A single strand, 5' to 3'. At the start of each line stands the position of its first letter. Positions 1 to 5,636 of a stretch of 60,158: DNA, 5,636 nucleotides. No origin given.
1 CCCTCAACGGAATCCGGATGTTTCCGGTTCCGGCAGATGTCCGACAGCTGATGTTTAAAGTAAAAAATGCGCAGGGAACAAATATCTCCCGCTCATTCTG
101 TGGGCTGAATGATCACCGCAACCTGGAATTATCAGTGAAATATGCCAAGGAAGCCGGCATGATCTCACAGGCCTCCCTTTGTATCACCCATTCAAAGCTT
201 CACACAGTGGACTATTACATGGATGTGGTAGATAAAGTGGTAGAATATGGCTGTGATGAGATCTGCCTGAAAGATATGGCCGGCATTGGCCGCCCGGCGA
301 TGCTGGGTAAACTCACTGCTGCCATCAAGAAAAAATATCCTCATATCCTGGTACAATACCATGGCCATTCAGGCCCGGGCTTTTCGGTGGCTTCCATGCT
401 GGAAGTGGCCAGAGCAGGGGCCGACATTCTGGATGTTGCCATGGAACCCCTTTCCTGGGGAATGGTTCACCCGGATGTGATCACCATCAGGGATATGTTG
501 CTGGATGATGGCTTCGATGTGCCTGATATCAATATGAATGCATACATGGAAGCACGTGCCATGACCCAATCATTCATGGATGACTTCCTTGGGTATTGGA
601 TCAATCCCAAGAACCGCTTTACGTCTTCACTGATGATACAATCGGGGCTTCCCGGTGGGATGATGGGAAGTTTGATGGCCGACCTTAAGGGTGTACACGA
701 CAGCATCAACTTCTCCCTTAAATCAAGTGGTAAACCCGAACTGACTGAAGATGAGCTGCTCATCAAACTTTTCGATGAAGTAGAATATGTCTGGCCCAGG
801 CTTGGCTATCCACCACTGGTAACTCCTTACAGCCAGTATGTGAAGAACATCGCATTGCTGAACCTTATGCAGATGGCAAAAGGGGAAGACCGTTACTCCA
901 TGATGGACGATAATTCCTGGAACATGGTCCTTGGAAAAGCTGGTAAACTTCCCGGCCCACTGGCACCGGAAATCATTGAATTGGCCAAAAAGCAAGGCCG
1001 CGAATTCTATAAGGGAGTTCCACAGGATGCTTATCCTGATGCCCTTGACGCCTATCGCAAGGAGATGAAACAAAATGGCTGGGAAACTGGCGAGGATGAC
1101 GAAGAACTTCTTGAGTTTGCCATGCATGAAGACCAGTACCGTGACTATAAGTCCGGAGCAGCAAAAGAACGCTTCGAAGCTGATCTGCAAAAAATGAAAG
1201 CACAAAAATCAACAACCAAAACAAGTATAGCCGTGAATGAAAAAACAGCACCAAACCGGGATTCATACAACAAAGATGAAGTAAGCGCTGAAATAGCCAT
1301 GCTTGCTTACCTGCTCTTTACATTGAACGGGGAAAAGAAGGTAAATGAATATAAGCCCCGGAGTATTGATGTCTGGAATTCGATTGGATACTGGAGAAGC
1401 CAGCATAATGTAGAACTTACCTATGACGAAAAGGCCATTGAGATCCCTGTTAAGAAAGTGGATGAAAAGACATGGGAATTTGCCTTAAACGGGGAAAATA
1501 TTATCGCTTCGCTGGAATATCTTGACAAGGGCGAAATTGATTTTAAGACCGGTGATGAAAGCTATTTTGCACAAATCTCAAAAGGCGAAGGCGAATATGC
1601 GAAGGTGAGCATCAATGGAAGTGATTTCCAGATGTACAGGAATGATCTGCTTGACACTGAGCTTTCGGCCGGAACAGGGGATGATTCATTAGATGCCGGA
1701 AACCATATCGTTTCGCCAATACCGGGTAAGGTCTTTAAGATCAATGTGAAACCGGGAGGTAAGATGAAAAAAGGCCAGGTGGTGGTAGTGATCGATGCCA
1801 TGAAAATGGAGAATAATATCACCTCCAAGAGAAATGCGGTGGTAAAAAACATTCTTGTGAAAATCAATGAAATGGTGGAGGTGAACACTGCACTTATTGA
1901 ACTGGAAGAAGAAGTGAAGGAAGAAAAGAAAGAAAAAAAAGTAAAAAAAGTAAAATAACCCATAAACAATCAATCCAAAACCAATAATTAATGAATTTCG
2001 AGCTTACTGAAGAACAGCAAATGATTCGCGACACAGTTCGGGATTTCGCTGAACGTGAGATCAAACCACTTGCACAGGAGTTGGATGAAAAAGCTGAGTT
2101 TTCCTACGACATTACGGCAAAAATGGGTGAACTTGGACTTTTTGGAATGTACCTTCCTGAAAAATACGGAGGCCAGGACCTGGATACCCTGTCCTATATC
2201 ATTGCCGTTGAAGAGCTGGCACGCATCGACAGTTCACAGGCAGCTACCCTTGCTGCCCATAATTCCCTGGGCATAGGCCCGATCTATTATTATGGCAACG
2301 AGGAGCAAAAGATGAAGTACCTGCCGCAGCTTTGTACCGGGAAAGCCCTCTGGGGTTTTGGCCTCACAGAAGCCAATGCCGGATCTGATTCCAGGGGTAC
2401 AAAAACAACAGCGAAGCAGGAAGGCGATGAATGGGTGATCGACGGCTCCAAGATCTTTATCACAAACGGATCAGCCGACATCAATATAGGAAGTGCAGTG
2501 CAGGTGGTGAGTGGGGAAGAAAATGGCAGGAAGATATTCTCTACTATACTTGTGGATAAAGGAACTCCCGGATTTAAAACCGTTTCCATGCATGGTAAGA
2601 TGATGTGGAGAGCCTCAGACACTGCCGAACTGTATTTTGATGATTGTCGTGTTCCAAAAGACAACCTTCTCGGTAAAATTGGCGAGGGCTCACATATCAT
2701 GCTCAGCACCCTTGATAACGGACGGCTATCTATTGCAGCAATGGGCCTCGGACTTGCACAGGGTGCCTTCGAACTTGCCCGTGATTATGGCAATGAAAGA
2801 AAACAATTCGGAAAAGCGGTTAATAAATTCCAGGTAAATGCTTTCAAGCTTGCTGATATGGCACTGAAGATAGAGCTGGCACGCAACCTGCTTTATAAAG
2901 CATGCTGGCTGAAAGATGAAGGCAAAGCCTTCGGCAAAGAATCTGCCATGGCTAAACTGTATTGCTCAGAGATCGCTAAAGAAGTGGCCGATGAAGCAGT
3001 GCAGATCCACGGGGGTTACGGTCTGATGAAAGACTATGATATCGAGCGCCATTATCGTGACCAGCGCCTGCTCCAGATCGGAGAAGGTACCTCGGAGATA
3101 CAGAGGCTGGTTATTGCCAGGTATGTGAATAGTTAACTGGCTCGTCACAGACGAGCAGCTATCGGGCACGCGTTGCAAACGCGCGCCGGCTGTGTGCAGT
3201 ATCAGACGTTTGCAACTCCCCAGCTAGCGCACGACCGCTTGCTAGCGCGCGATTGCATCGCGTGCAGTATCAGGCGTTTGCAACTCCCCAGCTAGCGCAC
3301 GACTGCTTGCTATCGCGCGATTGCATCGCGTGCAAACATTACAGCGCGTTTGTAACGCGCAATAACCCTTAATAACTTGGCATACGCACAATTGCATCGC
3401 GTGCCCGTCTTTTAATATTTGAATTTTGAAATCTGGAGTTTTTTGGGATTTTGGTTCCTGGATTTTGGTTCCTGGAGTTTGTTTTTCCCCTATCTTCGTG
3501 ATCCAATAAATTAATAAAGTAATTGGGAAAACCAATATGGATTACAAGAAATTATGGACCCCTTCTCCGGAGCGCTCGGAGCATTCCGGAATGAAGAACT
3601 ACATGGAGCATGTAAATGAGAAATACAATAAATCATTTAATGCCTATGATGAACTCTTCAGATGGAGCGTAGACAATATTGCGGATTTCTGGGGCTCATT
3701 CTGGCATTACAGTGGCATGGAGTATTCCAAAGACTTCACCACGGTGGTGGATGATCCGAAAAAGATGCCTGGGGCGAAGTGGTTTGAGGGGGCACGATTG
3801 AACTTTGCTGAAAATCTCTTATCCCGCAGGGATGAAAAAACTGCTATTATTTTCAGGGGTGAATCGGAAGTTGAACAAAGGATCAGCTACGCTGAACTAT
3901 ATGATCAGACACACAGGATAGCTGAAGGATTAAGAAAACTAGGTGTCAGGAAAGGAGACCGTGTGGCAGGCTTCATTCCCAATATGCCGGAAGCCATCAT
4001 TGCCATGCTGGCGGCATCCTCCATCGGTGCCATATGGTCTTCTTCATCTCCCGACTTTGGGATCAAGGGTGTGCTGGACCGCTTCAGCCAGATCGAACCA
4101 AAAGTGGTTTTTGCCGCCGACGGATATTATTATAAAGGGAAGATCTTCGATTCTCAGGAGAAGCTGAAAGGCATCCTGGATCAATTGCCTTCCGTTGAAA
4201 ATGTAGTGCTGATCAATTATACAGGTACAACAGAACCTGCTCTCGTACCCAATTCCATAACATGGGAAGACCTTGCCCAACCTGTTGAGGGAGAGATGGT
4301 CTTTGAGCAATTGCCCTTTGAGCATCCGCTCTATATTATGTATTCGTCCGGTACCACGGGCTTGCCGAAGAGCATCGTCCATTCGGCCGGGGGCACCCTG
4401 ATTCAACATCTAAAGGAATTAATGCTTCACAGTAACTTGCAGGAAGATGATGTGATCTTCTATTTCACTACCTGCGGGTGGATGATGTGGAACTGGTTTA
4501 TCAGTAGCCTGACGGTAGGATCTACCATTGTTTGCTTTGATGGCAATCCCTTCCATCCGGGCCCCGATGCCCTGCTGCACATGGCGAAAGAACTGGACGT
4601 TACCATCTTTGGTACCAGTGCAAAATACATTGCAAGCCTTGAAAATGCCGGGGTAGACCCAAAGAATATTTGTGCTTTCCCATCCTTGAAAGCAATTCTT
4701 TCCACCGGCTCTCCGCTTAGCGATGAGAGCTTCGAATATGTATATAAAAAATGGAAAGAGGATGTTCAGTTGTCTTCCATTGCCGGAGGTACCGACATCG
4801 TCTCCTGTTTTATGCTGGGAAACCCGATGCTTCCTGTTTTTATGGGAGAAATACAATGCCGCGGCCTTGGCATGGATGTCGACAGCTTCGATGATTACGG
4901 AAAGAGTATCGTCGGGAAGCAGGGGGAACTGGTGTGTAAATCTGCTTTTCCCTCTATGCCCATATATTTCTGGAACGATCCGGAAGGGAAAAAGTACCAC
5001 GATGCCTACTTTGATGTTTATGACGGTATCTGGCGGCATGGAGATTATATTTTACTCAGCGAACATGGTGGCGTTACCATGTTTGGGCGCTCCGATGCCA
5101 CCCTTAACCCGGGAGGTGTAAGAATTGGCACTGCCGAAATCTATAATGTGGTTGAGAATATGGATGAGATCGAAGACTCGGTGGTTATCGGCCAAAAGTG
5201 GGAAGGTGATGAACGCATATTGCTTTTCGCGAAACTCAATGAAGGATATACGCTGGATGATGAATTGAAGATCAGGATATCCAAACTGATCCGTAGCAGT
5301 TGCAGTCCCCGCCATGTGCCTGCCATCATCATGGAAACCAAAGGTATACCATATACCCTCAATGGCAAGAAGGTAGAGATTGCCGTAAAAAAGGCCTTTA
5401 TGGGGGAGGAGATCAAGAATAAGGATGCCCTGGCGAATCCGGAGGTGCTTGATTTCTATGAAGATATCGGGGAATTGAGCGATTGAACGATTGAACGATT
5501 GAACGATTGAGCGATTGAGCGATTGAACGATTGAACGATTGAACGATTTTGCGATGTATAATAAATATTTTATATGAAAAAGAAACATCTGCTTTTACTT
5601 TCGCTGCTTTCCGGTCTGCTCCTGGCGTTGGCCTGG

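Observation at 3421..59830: Window-wide family of intergenic 7-nt and 8-nt periodic 'word' arrays in about 10 of 45 intergenic gaps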

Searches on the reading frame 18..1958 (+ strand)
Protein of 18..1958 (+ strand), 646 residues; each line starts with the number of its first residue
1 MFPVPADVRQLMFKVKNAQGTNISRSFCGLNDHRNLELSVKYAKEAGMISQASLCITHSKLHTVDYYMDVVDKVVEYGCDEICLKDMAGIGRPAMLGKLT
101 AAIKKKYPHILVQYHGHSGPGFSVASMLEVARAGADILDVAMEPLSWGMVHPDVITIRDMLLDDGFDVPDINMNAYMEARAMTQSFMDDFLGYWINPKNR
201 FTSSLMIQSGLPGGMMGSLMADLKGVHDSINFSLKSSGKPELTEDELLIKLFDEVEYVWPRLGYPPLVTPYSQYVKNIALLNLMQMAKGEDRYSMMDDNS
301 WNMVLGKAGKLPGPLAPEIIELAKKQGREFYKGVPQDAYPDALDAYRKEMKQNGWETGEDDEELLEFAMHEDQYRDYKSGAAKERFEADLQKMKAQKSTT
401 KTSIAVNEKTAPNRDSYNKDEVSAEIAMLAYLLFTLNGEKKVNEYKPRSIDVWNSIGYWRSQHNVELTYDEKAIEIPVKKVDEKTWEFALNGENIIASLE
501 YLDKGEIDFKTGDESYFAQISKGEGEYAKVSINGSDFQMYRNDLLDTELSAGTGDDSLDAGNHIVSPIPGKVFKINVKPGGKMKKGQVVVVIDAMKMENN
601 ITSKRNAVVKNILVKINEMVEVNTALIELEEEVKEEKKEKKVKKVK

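Call 6: search_protein_families(library=ncbifam, proteins=[window:18-1958:+])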
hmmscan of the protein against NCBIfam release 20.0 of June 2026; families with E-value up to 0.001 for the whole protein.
window:18-1958:+ (646 aa): 28 families (the best 25 are shown)
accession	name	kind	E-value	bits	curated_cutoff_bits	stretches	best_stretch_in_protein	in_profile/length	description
NF006761.0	PRK09282.1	domain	2.7e-80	270.5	402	1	8-630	97-590/591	pyruvate carboxylase subunit B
TIGR01108.1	oadA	equivalog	2.4e-72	244.3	756.5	2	7-414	91-472/582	sodium-extruding oxaloacetate decarboxylase subunit alpha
NF008985.0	PRK12331.1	equivalog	9.4e-54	182.9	718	1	14-400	103-463/465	oxaloacetate decarboxylase subunit alpha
NF010644.0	PRK14041.1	equivalog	1e-53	182.6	734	1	6-398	94-457/467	pyruvate carboxylase subunit B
NF010643.0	PRK14040.1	subfamily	1.1e-52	179.4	892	1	15-629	107-594/595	oxaloacetate decarboxylase subunit alpha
NF009554.0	PRK12999.1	equivalog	3.6e-49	167.5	965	2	4-381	625-992/1147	pyruvate carboxylase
NF010645.0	PRK14042.1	equivalog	2.6e-44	152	1182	2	7-377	96-437/596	pyruvate carboxylase subunit B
NF008984.0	PRK12330.1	equivalog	1.4e-43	149.5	827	1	17-381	108-449/500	methylmalonyl-CoA carboxytransferase subunit 5S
TIGR01235.1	pyruv_carbox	equivalog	5.3e-36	123.5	1114.45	2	8-377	626-985/1143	pyruvate carboxylase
NF009231.0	PRK12581.1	equivalog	1.2e-34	119.6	954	1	15-318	113-395/468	oxaloacetate decarboxylase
NF004173.0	PRK05641.1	equivalog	2.7e-17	63.7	199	1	560-629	82-152/153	putative acetyl-CoA carboxylase biotin carboxyl carrier protein subunit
NF005117.0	PRK06549.1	equivalog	8.4e-12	45.8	159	1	559-628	59-128/130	acetyl-CoA carboxylase biotin carboxyl carrier protein subunit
NF047903.1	MmDecMmdC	equivalog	2.7e-11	44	200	1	560-627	61-129/132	methylmalonyl-CoA decarboxylase subunit gamma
NF006079.0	PRK08225.1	equivalog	1.8e-09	37.5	95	1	564-630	4-70/70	acetyl-CoA carboxylase biotin carboxyl carrier protein subunit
NF002085.0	PRK00915.1-2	subfamily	2.1e-09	36.7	517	1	39-142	130-230/504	2-isopropylmalate synthase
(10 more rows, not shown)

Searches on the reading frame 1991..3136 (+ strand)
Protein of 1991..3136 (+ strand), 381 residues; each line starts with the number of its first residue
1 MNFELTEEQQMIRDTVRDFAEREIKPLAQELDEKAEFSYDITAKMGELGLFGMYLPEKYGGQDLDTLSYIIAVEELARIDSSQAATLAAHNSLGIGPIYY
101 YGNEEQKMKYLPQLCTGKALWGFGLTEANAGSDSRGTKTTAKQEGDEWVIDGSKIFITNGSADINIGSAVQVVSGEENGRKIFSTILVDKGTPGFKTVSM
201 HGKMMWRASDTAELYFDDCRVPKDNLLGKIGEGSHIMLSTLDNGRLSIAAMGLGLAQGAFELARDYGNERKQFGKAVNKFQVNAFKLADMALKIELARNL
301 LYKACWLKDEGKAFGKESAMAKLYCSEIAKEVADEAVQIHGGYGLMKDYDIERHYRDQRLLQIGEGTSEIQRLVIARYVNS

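Call 6: search_protein_families(library=ncbifam, proteins=[window:1991-3136:+])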
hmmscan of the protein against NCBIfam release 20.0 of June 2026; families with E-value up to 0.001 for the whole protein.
window:1991-3136:+ (381 aa): 23 families
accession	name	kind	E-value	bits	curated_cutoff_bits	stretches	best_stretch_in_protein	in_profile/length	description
NF042972.1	AcrlCoAredClosAcrC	equivalog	6.1e-125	416.8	640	1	1-379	1-376/378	acryloyl-CoA reductase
NF058590.1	AcCoDHFadEBacil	equivalog_domain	1.2e-96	324.5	600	1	4-376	20-407/586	acyl-CoA dehydrogenase FadE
NF045552.1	GlutCoADH_Des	equivalog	5.4e-95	318.8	470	1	1-376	1-376/387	glutaryl-CoA dehydrogenase Acd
NF043006.1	CyhCrbnylCoADH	equivalog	4.6e-89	299.1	650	1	5-379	4-375/380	cyclohexane-1-carbonyl-CoA dehydrogenase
NF008997.0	PRK12341.1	equivalog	1.7e-75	254.5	537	1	1-377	1-374/382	acyl-CoA dehydrogenase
NF053553.1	prodigi_MBC_PigA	equivalog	4.2e-70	236.8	500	1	1-378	1-378/381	prodigiosin MBC biosynthesis dehydrogenase PigA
NF042439.1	SulpropCoADesulf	equivalog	1.7e-69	234.4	600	1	14-377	2-368/379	3-sulfinopropanoyl-CoA desulfinase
NF045652.1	ProlPCPDhRedW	equivalog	1.1e-68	231.8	650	1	8-378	3-372/376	L-prolyl-[peptidyl-carrier protein] dehydrogenase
NF002885.1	PRK03354.1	equivalog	7e-68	229.4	540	1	1-379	1-373/378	crotonobetainyl-CoA dehydrogenase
TIGR03207.1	cyc_hxne_CoA_dh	equivalog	3.4e-56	190.6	575.35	1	5-377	1-369/372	cyclohexanecarboxyl-CoA dehydrogenase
NF052270.1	Staph_DH_FadE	equivalog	7.8e-51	173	600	1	4-379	20-393/400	acyl-CoA dehydrogenase FadE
TIGR03203.1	pimD_small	equivalog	6e-34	117.8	652.7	1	2-360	1-357/378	pimeloyl-CoA dehydrogenase small subunit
NF007000.1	PRK09463.1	subfamily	5.6e-33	114.2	600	1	33-347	70-400/726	acyl-CoA dehydrogenase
NF009586.0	PRK13026.1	subfamily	5.4e-30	104.4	608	1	33-346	105-434/777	acyl-CoA dehydrogenase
TIGR03204.1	pimC_large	equivalog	3e-27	95.5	623.85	1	6-351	5-348/395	pimeloyl-CoA dehydrogenase large subunit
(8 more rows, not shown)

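Call 37: find_encoding_contigs(protein=window:1991-3136:+, flank=10000, max_places=10)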
Protein window:1991-3136:+ (381 aa): 3 contigs read that carry it; 3 places shown.
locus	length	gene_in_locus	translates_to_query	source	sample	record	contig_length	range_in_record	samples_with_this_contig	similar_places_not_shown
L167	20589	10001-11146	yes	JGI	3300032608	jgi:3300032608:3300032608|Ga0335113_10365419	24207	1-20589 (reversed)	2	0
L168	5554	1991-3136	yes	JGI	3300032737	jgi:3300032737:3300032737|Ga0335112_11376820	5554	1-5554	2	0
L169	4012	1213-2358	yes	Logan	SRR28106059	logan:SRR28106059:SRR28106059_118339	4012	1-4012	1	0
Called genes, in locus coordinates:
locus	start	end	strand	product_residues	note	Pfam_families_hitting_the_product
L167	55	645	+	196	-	-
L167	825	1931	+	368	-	PF00480:ROK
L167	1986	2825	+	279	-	PF00753:Lactamase_B, PF23023:Anti-Pycsar_Apyc1 (faint)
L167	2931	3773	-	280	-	PF00682:HMGL-like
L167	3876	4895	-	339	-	PF00682:HMGL-like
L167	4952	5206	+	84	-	-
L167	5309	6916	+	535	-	PF03255:ACCA (faint), PF01039:Carboxyl_trans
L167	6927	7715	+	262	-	PF00378:ECH_1, PF16113:ECH_2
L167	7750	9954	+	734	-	PF00682:HMGL-like, PF02436:PYC_OADA, PF00364:Biotin_lipoyl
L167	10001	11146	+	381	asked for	PF02771:Acyl-CoA_dh_N, PF02770:Acyl-CoA_dh_M, PF00441:Acyl-CoA_dh_1, PF08028:Acyl-CoA_dh_2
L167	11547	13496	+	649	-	PF16177:ACAS_N, PF00501:AMP-binding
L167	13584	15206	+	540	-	PF20154:LNT_N, PF00795:CN_hydrolase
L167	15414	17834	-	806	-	PF12704:MacB_PCD, PF02687:FtsX, PF12704:MacB_PCD, PF02687:FtsX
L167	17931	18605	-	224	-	PF02463:SMC_N, PF00005:ABC_tran, PF13304:AAA_21 (faint)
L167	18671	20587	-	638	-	?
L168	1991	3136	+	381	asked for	PF02771:Acyl-CoA_dh_N, PF02770:Acyl-CoA_dh_M, PF00441:Acyl-CoA_dh_1, PF08028:Acyl-CoA_dh_2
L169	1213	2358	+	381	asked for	PF02771:Acyl-CoA_dh_N, PF02770:Acyl-CoA_dh_M, PF00441:Acyl-CoA_dh_1, PF08028:Acyl-CoA_dh_2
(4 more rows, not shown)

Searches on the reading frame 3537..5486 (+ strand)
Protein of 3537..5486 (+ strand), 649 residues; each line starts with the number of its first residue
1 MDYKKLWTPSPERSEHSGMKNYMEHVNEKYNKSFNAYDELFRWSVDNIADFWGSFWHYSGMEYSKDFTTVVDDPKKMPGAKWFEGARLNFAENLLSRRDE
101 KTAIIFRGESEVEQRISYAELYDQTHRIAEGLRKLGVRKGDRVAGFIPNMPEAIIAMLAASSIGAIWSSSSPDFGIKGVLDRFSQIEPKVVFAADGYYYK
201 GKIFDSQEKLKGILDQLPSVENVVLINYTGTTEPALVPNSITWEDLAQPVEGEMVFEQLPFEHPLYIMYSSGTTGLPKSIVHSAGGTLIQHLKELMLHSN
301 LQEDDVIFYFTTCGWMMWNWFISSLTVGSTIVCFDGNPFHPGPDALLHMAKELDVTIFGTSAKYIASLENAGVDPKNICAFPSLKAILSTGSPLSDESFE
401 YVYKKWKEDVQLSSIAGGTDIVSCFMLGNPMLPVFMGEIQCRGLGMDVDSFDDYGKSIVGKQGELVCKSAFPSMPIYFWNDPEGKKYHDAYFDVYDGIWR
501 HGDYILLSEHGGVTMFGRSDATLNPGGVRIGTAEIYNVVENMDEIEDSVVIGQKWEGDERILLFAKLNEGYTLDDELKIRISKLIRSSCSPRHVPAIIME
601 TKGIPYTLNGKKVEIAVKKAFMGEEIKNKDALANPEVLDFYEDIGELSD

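Call 6: search_protein_families(library=ncbifam, proteins=[window:3537-5486:+])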
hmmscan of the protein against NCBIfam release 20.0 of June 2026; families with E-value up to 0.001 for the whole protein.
window:3537-5486:+ (649 aa): 78 families (the best 25 are shown)
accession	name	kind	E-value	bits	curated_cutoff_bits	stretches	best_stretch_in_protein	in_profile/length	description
NF002937.0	PRK03584.1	subfamily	3.4e-281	934.2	639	1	4-646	5-653/657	acetoacetate--CoA ligase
TIGR01217.1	ac_ac_CoA_syn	equivalog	1.9e-273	908.5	520.9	1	5-648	5-651/652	acetoacetate--CoA ligase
NF001208.0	PRK00174.1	subfamily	1.3e-88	298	657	1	21-639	13-639/649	acetate--CoA ligase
TIGR02188.1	Ac_CoA_lig_AcsA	equivalog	1.4e-88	297.7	724.95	1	33-639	3-624/629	acetate--CoA ligase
NF007815.0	PRK10524.1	equivalog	1.7e-54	185.5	955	1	36-636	3-618/629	propionate--CoA ligase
NF003313.0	PRK04319.1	equivalog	4.7e-49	167.1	729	1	96-613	56-553/574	acetate--CoA ligase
TIGR02316.1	propion_prpE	equivalog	1.2e-47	162.9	827.4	1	36-575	2-551/628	propionate--CoA ligase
NF004837.0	PRK06187.1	subfamily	6.5e-36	123.7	476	1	98-621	21-522/531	long-chain-fatty-acid--CoA ligase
NF047394.1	AcylCoAsynMbcS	equivalog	4.3e-31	108.1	850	1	97-619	23-518/525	acyl-CoA synthetase MbcS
NF004814.0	PRK06164.1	equivalog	4.4e-29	101.4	677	1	98-614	23-520/540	acyl-CoA synthetase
NF009233.0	PRK12583.1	subfamily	1.3e-26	93.1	832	1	94-615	27-544/558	fatty acid CoA ligase family protein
NF004114.0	PRK05605.1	equivalog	1.3e-26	93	766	1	92-621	41-569/575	long-chain-fatty-acid--CoA ligase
NF004822.0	PRK06178.1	equivalog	2.3e-26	92.5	782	2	96-318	48-269/571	acyl-CoA synthetase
TIGR01733.1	AA-adenyl-dom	subfamily_domain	7.7e-25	87.5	317.4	1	117-550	1-409/409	amino acid adenylation domain-containing protein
NF053567.1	HBDA_AROS1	equivalog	1.4e-23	83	1000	1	112-612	36-510/523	3-hydroxybenzoate--CoA ligase HbdA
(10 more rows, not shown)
